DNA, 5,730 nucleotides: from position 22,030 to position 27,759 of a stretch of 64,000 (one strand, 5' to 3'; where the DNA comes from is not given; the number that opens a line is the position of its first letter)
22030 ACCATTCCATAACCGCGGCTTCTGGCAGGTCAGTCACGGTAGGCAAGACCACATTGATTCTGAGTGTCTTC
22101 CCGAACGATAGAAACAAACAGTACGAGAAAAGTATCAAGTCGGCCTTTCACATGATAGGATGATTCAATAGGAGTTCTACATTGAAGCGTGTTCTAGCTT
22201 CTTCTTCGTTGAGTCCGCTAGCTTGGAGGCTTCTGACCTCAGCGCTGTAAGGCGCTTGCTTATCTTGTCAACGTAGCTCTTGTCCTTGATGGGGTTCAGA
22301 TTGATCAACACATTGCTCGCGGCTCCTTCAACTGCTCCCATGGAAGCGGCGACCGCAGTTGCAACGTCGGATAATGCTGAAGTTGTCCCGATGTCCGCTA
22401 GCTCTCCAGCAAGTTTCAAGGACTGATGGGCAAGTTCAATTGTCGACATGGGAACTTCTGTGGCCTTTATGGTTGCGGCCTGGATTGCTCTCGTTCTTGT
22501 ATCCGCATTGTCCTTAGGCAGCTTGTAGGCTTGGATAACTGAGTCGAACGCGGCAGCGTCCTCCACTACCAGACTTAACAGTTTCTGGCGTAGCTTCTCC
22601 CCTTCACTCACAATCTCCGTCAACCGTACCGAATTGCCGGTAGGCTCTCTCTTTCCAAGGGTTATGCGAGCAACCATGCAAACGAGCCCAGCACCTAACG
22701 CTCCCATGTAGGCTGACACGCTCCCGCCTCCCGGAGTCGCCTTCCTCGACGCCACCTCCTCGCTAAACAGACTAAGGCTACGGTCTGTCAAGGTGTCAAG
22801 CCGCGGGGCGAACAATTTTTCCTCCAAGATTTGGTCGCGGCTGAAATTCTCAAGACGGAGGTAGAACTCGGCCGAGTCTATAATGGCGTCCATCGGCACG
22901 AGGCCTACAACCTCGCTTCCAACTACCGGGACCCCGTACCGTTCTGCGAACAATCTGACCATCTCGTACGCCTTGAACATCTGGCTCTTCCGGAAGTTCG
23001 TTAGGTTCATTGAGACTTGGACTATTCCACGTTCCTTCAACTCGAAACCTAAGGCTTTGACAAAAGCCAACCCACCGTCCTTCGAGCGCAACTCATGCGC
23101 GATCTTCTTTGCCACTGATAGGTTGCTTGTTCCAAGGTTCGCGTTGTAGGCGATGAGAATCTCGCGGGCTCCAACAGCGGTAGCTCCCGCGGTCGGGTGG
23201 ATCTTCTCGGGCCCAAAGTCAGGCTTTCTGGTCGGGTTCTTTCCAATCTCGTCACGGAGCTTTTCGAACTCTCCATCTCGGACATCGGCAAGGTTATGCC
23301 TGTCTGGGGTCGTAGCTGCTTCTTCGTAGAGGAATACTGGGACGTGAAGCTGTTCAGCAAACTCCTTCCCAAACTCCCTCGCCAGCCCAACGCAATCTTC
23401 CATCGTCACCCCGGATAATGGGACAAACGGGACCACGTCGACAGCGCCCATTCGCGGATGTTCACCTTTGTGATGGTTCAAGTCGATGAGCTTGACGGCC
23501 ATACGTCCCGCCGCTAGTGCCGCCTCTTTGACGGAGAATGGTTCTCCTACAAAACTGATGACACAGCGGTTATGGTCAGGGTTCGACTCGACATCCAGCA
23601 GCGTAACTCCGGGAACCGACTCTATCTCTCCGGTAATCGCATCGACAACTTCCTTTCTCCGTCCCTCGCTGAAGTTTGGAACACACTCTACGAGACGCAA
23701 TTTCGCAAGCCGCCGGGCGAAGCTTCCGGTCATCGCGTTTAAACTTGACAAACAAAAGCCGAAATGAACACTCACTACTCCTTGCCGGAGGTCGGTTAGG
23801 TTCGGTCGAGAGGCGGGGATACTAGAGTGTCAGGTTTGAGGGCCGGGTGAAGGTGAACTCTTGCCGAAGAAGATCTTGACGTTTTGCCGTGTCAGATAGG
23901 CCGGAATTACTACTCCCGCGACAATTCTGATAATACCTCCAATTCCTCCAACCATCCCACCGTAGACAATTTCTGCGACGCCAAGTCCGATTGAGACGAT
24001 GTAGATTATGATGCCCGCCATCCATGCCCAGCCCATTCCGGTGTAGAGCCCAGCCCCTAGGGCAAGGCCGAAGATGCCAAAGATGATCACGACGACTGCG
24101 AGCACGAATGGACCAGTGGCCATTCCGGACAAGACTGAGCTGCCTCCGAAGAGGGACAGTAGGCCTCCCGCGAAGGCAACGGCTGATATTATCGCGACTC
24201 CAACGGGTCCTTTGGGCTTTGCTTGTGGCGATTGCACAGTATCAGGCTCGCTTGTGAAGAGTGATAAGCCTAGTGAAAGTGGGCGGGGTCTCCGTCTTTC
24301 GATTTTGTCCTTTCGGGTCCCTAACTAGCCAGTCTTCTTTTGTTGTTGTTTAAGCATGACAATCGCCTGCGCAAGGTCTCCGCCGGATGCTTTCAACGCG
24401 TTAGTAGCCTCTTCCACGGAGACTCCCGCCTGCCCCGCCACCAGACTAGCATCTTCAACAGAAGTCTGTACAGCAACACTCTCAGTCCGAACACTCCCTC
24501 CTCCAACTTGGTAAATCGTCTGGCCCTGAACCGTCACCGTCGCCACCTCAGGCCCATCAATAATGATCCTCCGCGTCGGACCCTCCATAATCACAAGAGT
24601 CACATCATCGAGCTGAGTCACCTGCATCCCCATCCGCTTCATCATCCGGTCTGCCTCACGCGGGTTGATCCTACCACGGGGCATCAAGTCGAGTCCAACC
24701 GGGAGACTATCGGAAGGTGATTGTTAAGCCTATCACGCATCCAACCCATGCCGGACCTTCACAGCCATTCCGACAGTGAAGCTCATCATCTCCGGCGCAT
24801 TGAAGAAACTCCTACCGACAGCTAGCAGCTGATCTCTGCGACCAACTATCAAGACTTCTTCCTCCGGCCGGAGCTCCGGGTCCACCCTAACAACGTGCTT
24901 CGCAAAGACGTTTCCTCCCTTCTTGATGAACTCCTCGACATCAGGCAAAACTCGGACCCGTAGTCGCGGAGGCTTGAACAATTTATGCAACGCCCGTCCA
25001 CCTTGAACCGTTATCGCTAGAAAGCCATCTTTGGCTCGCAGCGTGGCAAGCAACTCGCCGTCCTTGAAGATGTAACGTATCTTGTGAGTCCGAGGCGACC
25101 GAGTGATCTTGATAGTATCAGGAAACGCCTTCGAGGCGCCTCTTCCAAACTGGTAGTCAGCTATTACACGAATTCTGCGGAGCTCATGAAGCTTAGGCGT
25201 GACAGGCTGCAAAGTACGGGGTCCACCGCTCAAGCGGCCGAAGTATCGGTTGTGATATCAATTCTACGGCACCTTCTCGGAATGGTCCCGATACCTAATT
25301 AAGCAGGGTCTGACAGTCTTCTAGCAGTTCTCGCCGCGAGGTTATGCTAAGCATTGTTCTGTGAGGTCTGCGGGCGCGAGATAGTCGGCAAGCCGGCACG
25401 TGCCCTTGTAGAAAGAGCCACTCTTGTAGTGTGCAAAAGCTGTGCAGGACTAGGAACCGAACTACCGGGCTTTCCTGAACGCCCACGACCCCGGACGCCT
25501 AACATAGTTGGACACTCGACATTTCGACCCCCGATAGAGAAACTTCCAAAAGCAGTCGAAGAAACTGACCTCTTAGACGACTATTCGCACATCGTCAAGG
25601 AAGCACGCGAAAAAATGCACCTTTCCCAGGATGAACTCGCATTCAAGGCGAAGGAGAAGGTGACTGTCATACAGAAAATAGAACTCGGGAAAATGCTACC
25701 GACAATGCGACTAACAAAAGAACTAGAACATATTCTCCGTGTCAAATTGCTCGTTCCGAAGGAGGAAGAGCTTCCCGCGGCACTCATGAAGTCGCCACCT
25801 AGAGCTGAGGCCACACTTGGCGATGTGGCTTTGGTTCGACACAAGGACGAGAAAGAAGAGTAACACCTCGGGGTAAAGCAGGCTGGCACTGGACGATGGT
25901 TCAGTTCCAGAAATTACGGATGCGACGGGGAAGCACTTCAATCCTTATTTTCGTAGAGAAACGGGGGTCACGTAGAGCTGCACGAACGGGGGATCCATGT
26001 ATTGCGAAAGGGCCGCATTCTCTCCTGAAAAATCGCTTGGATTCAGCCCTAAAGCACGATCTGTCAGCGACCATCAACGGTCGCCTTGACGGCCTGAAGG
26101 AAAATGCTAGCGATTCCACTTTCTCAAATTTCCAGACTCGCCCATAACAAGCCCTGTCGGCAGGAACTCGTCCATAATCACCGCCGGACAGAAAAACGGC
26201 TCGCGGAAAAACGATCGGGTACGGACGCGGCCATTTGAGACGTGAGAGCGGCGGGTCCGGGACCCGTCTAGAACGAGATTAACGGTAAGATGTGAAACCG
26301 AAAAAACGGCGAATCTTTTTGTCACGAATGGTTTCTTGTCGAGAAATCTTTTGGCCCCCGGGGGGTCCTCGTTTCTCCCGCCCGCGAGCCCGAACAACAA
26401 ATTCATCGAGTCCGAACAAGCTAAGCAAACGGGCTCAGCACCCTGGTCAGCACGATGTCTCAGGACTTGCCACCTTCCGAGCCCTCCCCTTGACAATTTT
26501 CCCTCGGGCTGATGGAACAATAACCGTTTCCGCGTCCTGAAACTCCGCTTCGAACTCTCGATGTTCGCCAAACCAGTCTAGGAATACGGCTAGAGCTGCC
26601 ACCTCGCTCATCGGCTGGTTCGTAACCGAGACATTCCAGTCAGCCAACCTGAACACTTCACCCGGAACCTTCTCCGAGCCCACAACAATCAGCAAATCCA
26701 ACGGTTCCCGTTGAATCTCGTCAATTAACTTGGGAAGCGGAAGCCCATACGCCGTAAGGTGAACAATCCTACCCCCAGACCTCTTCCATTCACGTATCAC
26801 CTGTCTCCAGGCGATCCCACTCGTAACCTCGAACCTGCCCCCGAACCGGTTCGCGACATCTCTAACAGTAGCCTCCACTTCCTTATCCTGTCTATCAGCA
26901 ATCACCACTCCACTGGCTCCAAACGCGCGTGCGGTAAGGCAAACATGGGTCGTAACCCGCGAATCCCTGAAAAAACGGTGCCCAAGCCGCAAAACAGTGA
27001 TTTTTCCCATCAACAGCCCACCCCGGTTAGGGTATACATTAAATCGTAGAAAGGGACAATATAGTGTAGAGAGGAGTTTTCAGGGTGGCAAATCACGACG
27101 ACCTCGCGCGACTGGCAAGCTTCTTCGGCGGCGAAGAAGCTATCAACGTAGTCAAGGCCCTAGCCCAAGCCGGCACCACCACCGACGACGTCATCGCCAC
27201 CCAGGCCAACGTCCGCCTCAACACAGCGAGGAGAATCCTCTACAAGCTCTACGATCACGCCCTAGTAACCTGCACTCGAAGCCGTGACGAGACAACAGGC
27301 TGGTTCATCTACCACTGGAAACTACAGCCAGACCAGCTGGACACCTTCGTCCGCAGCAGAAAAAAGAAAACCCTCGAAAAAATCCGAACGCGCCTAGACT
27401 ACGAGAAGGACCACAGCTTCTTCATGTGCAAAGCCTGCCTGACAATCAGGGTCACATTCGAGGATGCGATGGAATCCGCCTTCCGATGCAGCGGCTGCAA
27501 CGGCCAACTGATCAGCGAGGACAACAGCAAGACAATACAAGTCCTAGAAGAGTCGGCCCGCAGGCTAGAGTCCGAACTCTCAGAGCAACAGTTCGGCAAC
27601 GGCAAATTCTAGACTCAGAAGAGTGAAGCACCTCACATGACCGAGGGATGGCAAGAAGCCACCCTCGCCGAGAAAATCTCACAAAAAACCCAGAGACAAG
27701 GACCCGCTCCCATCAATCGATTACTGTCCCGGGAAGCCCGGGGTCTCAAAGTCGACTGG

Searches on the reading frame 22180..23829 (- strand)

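Call 32: search_protein_families(library=pfam, proteins=[window:22180-23829:-], max_evalue=0.00001)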
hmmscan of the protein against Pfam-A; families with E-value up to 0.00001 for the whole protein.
window:22180-23829:- (550 aa): 3 families
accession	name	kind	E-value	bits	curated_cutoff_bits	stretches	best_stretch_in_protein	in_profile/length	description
PF07837.17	FTCD_N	-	1.4e-74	250.1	27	1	46-222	1-176/176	Formiminotransferase domain, N-terminal subdomain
PF04961.17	FTCD_C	-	9.3e-54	182.3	24.5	1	353-527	3-180/182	Formiminotransferase-cyclodeaminase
PF02971.19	FTCD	-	1.3e-27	96.9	24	1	224-340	1-121/145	Formiminotransferase domain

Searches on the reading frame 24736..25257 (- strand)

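Call 83: search_protein_families(library=pfam, proteins=[window:24736-25257:-], max_evalue=0.00001)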
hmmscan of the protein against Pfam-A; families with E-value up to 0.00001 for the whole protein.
window:24736-25257:- (174 aa): 2 families
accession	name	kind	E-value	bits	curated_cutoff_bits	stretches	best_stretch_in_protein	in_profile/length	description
PF14810.12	TGT_C2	-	6.9e-26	90.7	25.3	1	27-97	1-72/72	Patch-forming domain C2 of tRNA-guanine transglycosylase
PF01472.26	PUA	-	2e-15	56.9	24.8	1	106-172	8-74/74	PUA domain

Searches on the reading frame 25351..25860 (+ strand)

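Call 83: search_protein_families(library=pfam, proteins=[window:25351-25860:+], max_evalue=0.00001)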
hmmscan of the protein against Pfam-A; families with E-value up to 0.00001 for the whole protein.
window:25351-25860:+ (170 aa): 1 family
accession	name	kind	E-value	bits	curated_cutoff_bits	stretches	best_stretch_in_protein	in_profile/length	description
PF01381.28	HTH_3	-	2.1e-08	34.5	23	1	82-133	1-52/55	Helix-turn-helix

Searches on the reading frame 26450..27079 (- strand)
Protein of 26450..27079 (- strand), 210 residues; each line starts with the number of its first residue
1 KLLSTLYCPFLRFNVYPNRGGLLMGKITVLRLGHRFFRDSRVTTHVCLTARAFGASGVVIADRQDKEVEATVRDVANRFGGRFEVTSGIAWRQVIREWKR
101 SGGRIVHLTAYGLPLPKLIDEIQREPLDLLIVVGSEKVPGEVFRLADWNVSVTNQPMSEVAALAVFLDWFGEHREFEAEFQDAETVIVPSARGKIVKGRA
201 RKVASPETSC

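Call 83: search_protein_families(library=pfam, proteins=[window:26450-27079:-], max_evalue=0.00001)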
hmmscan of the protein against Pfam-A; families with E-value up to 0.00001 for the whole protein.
window:26450-27079:- (210 aa): 1 family
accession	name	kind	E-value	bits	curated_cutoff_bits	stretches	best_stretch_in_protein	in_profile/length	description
PF01994.21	Trm56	-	1.7e-45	154.2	25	1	79-196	1-118/119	tRNA ribose 2'-O-methyltransferase, aTrm56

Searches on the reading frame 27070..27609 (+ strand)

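Call 83: search_protein_families(library=pfam, proteins=[window:27070-27609:+], max_evalue=0.00001)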
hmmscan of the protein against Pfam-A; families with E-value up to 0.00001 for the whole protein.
window:27070-27609:+ (180 aa): 1 family
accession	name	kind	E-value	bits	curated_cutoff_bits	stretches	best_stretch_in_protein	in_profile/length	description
PF02002.24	TFIIE_alpha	-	5.4e-21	74.9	22.9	1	19-113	10-104/105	TFIIE alpha subunit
